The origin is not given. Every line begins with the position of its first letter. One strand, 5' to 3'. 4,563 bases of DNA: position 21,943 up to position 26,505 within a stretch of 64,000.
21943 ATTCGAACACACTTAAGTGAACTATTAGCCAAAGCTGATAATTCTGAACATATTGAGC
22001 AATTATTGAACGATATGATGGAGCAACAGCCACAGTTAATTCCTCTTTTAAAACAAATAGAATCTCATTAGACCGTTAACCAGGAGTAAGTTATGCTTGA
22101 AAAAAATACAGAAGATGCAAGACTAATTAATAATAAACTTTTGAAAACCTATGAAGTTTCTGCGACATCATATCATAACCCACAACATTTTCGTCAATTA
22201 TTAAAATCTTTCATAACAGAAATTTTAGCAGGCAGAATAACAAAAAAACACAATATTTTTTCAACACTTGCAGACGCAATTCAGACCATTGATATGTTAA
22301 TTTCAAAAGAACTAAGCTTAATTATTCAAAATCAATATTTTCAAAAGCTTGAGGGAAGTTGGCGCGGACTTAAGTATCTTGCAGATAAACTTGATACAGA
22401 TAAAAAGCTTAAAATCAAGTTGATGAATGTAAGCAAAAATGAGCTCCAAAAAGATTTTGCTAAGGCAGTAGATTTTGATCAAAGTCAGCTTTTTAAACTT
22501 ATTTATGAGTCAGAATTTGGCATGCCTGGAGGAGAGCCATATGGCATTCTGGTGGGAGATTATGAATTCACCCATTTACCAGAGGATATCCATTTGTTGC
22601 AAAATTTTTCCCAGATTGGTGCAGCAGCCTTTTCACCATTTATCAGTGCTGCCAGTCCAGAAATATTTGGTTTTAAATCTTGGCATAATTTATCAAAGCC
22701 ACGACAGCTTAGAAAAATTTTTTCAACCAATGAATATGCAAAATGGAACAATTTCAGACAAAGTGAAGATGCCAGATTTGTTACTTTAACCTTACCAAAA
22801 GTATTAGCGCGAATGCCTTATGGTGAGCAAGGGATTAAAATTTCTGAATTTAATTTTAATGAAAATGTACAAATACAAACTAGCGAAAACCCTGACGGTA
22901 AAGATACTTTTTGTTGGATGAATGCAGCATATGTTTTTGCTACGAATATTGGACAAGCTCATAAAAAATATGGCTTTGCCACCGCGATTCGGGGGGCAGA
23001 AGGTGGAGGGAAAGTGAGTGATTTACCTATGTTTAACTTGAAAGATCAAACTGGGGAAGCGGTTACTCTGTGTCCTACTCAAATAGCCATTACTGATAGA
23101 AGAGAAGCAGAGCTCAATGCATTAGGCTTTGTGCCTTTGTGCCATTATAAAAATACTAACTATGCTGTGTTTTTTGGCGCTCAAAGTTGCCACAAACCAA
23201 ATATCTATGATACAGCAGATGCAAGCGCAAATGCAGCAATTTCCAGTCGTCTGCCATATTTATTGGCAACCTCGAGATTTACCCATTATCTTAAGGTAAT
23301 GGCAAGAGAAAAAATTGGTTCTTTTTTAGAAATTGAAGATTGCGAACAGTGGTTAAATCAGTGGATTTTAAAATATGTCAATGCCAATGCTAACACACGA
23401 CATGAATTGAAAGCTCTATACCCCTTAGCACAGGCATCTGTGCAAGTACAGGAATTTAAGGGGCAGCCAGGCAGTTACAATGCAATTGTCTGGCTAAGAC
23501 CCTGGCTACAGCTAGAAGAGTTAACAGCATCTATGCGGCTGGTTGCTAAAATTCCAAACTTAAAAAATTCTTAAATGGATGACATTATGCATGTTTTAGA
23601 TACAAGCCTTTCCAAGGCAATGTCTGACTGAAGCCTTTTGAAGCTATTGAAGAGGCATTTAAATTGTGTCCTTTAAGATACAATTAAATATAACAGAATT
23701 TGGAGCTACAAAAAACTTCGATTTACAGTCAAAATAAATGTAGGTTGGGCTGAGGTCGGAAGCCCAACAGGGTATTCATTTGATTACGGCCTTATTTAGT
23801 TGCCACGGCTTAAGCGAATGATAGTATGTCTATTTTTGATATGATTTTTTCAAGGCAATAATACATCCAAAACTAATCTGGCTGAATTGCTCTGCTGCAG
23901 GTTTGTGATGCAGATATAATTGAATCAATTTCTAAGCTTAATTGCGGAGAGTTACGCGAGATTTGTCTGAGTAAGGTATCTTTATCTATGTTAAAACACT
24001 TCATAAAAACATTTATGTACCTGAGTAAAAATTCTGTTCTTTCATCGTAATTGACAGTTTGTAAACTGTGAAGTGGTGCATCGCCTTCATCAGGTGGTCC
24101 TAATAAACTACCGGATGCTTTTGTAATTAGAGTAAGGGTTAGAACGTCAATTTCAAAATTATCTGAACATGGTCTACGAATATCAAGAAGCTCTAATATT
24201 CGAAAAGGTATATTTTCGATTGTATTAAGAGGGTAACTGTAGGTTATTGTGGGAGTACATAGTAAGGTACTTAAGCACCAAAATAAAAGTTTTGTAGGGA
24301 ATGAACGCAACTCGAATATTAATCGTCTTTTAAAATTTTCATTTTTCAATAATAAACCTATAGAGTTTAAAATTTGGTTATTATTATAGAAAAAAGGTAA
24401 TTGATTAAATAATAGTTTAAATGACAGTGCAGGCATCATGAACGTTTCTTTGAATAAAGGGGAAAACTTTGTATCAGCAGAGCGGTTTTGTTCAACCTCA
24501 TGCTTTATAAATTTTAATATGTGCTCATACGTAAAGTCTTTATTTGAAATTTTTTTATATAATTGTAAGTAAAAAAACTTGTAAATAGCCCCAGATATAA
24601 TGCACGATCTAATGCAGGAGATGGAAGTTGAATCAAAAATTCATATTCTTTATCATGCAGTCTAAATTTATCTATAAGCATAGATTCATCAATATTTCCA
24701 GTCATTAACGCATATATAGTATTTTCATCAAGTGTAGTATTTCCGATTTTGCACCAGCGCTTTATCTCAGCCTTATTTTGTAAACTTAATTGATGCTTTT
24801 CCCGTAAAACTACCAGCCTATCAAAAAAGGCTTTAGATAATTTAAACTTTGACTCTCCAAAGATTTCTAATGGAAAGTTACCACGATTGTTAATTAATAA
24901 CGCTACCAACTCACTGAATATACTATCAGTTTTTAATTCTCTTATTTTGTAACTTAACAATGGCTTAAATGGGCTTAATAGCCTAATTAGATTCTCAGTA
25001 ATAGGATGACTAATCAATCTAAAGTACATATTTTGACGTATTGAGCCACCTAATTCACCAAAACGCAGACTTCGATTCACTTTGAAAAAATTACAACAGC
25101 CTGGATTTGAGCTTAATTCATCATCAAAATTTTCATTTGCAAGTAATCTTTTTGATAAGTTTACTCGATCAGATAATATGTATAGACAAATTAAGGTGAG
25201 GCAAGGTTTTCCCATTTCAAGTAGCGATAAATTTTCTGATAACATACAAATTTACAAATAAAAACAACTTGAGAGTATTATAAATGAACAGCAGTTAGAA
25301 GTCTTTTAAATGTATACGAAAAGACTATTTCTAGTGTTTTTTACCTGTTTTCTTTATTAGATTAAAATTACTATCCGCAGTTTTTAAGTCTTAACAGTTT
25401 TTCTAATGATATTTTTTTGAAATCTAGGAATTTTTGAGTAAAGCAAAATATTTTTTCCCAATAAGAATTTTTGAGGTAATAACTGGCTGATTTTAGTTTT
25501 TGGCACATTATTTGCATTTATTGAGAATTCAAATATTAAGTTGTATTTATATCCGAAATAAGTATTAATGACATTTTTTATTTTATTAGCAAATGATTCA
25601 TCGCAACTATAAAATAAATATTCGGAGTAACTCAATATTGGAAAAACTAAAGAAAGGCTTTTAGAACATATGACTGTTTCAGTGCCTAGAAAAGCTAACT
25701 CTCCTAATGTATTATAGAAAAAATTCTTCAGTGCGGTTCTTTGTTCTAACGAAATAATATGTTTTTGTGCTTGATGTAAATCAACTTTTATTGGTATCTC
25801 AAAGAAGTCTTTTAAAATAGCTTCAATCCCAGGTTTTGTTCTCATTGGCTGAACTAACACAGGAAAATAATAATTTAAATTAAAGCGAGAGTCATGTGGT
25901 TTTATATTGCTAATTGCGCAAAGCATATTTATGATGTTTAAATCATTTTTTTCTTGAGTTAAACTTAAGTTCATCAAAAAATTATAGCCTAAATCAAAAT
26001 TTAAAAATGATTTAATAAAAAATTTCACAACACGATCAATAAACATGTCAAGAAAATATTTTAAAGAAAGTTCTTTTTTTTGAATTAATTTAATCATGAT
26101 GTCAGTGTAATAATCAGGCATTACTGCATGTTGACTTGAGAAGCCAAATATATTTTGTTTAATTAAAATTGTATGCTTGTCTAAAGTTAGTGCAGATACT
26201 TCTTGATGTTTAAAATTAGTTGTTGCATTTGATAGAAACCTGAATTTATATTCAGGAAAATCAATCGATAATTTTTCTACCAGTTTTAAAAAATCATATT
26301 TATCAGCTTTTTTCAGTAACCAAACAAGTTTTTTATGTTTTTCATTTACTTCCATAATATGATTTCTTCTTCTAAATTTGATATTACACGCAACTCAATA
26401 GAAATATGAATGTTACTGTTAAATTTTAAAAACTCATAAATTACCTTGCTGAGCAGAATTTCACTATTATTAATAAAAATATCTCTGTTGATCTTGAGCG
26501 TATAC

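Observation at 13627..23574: Complete-looking T6SS-i core locus (hcp; tssJ-K-L-M-A-B-C) in a Legionella-like genome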

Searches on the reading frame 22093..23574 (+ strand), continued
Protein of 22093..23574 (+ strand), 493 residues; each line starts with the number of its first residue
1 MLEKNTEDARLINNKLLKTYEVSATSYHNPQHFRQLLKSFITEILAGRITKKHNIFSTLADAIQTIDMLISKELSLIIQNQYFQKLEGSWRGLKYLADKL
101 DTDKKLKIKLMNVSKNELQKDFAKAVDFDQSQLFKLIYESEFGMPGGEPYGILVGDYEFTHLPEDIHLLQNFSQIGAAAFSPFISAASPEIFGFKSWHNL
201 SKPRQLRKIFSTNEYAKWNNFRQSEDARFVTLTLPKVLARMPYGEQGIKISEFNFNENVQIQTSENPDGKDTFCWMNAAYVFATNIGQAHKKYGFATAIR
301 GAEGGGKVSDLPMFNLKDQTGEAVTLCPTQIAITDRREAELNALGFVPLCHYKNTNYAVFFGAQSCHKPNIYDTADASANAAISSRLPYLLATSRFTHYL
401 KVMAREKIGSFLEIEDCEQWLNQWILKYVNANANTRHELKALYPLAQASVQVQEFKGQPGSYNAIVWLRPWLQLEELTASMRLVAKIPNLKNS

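Call 72: find_encoding_contigs(protein=P0004, flank=10000, max_places=2)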
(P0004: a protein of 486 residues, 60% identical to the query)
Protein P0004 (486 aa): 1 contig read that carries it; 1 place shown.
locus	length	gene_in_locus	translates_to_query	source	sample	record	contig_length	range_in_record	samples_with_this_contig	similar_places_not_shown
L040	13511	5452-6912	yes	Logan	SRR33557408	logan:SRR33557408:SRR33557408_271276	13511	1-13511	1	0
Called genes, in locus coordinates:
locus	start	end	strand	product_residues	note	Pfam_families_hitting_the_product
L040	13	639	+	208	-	PF09850:DotU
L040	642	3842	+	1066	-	PF14331:IcmF-related_N, PF06761:IcmF-related, PF21070:IcmF_helical, PF06744:IcmF_C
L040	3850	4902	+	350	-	PF06812:ImpA_N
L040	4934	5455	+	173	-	PF05591:T6SS_VipA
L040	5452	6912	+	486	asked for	PF05943:VipB, PF18945:VipB_2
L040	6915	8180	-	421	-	PF13173:AAA_14, PF13635:DUF4143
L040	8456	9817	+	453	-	PF13173:AAA_14, PF13635:DUF4143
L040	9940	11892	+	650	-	PF13520:AA_permease_2, PF00324:AA_permease (faint)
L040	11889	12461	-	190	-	PF22011:DUF6931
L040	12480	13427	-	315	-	PF06996:T6SS_TssG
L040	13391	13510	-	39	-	?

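Call 73: find_encoding_contigs(protein=P0002, flank=10000, max_places=2)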
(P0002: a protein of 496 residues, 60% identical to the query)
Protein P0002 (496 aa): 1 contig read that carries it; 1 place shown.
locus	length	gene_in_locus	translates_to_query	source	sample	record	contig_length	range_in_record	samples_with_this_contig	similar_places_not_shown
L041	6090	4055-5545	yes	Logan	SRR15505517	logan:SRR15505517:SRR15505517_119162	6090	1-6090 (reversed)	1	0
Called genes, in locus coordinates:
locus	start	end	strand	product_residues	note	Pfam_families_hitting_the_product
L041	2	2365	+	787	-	?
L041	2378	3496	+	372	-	PF06812:ImpA_N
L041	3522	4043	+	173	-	PF05591:T6SS_VipA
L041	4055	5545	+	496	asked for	PF05943:VipB, PF18945:VipB_2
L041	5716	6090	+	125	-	?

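Call 76: find_encoding_contigs(protein=P0075, flank=10000, max_places=2)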
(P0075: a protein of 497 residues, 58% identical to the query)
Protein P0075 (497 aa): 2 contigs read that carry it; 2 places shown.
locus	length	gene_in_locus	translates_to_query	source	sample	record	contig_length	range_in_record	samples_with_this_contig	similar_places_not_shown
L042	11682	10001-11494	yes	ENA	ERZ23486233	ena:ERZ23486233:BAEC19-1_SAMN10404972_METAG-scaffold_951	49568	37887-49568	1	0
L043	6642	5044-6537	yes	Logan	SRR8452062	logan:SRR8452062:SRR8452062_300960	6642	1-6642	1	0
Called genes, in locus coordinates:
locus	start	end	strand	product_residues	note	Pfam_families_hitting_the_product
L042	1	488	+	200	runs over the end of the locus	-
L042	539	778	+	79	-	-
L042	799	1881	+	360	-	-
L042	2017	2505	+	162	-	PF12790:T6SS-SciN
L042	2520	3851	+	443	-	PF05936:T6SS_VasE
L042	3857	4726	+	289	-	PF09850:DotU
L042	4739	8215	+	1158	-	PF14331:IcmF-related_N, PF06761:IcmF-related, PF21070:IcmF_helical, PF06744:IcmF_C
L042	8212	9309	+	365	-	PF06812:ImpA_N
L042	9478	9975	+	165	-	PF05591:T6SS_VipA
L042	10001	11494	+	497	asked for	PF05943:VipB, PF18945:VipB_2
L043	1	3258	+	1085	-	?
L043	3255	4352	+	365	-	PF06812:ImpA_N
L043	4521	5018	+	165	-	PF05591:T6SS_VipA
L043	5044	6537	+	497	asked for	PF05943:VipB, PF18945:VipB_2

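Call 79: search_protein_families(library=pfam, proteins=[L042:799-1881:+, L017:1328-2221:+, L040:11889-12461:-], max_evalue=10)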
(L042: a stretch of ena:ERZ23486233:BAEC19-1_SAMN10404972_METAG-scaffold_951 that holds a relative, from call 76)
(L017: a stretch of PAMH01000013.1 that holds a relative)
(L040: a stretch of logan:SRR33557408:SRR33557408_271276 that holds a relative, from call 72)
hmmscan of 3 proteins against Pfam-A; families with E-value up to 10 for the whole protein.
L042:799-1881:+ (360 aa): 0 families

L017:1328-2221:+ (297 aa): 0 families

L040:11889-12461:- (190 aa): 1 family
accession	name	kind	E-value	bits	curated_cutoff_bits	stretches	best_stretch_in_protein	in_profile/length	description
PF22011.2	DUF6931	-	1.6e-35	122.7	27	1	40-182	2-144/145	Family of unknown function (DUF6931)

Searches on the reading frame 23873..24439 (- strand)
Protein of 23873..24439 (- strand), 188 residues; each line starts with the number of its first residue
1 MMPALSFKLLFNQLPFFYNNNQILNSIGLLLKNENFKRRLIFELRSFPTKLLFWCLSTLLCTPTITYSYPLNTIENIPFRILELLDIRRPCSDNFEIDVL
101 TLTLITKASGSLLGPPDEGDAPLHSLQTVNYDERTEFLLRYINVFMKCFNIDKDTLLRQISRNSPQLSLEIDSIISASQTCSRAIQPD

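Call 6: search_protein_families(library=pfam, proteins=[window:23873-24439:-], max_evalue=0.01)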
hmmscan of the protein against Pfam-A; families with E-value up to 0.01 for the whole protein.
window:23873-24439:- (188 aa): 0 families

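Call 7: search_protein_families(library=ncbifam, proteins=[window:23873-24439:-], max_evalue=0.01)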
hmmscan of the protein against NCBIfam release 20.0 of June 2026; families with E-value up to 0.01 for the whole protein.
window:23873-24439:- (188 aa): 0 families

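Call 60: search_protein_families(library=pfam, proteins=[window:23873-24439:-], max_evalue=10)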
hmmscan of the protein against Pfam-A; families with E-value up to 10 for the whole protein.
window:23873-24439:- (188 aa): 0 families

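Call 68: predict_structure(protein=window:23873-24439:-)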
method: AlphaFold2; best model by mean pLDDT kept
length: 188 residues; sequences in the alignment: 1
mean_pLDDT: 49.8   pTM: 0.41
mean pLDDT of the five models: 49.8, 45.3, 45.0, 40.0, 38.8
residues with pLDDT >= 90: 0; 70-90: 12; 50-70: 89; < 50: 87
segments of 3 or more residues with pLDDT < 50: 1-4, 18-22, 47-91, 111-131, 180-188
pLDDT, mean of each block of 10 residues (from residue 1): 47 49 51 55 50 39 33 41 46 53 54 36 36 56 63 75 67 62 29
secondary structure, 60 per line:
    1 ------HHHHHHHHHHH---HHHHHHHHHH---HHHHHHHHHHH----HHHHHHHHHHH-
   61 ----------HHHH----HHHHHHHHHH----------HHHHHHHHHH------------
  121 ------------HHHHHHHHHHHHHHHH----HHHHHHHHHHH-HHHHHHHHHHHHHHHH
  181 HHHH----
elements in order: H7-17 H21-30 H34-44 H49-59 H71-74 H79-88 H99-108 H133-148 H153-163 H165-184

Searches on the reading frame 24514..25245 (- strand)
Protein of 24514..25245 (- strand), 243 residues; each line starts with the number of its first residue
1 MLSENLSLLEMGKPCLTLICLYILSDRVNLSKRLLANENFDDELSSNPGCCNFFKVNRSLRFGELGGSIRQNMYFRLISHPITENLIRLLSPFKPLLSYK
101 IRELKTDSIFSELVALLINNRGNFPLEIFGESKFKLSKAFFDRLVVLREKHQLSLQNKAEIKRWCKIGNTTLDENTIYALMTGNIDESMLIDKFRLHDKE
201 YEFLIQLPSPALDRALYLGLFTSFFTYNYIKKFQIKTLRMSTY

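Call 6: search_protein_families(library=pfam, proteins=[window:24514-25245:-], max_evalue=0.01)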
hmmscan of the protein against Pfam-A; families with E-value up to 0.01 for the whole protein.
window:24514-25245:- (243 aa): 0 families

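Call 7: search_protein_families(library=ncbifam, proteins=[window:24514-25245:-], max_evalue=0.01)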
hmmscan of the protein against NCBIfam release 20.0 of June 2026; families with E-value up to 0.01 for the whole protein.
window:24514-25245:- (243 aa): 0 families

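Call 60: search_protein_families(library=pfam, proteins=[window:24514-25245:-], max_evalue=10)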
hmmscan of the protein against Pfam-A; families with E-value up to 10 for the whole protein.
window:24514-25245:- (243 aa): 1 family
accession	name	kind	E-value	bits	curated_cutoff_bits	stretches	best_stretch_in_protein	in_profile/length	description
PF17536.7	Mx_ML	-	0.024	14.8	25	1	49-109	31-90/149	Matrix and Matrix long proteins N-terminal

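Call 67: predict_structure(protein=window:24514-25245:-)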
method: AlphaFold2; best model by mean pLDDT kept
length: 243 residues; sequences in the alignment: 1
mean_pLDDT: 41.9   pTM: 0.26
mean pLDDT of the five models: 41.9, 34.1, 31.0, 29.7, 28.1
residues with pLDDT >= 90: 0; 70-90: 0; 50-70: 42; < 50: 201
segments of 3 or more residues with pLDDT < 50: 1-14, 22-41, 57-172, 181-184, 189-196, 198-200, 208-213, 221-243
pLDDT, mean of each block of 10 residues (from residue 1): 36 50 43 40 52 50 44 43 35 32 36 41 36 35 42 40 37 50 48 47 50 51 39 28 31
secondary structure, 60 per line:
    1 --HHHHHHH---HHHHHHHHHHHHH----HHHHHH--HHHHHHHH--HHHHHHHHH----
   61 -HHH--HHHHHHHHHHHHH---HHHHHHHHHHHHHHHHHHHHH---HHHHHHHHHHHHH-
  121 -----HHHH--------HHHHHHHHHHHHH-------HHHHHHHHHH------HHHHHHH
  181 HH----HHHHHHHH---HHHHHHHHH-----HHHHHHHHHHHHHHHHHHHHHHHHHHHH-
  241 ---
elements in order: H3-9 H13-25 H30-35 H38-45 H48-56 H67-79 H83-103 H107-119 H126-129 H138-150 H158-167 H174-182 H187-194 H198-206 H212-239

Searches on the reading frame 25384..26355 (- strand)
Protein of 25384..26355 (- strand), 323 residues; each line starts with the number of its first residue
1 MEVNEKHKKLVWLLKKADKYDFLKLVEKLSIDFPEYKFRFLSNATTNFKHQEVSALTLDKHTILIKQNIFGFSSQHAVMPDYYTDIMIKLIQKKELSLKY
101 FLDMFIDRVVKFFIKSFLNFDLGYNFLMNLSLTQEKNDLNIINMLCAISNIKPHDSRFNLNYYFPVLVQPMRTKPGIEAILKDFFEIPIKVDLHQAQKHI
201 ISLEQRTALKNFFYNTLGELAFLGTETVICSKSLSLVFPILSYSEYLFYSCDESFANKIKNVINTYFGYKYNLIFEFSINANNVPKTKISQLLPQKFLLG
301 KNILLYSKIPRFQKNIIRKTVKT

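Call 6: search_protein_families(library=pfam, proteins=[window:25384-26355:-], max_evalue=0.01)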
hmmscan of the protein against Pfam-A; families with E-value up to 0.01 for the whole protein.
window:25384-26355:- (323 aa): 1 family
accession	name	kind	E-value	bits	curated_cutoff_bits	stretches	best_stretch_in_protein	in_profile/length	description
PF06996.16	T6SS_TssG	-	4.5e-28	98.8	24.6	1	19-292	4-290/304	Type VI secretion, TssG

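Call 7: search_protein_families(library=ncbifam, proteins=[window:25384-26355:-], max_evalue=0.01)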
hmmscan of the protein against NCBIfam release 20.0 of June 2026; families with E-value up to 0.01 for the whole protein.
window:25384-26355:- (323 aa): 1 family
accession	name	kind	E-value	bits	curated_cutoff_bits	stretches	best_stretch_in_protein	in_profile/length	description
TIGR03347.1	VI_chp_1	equivalog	1.5e-23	83.5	143.3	1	37-291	34-288/300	type VI secretion system baseplate subunit TssG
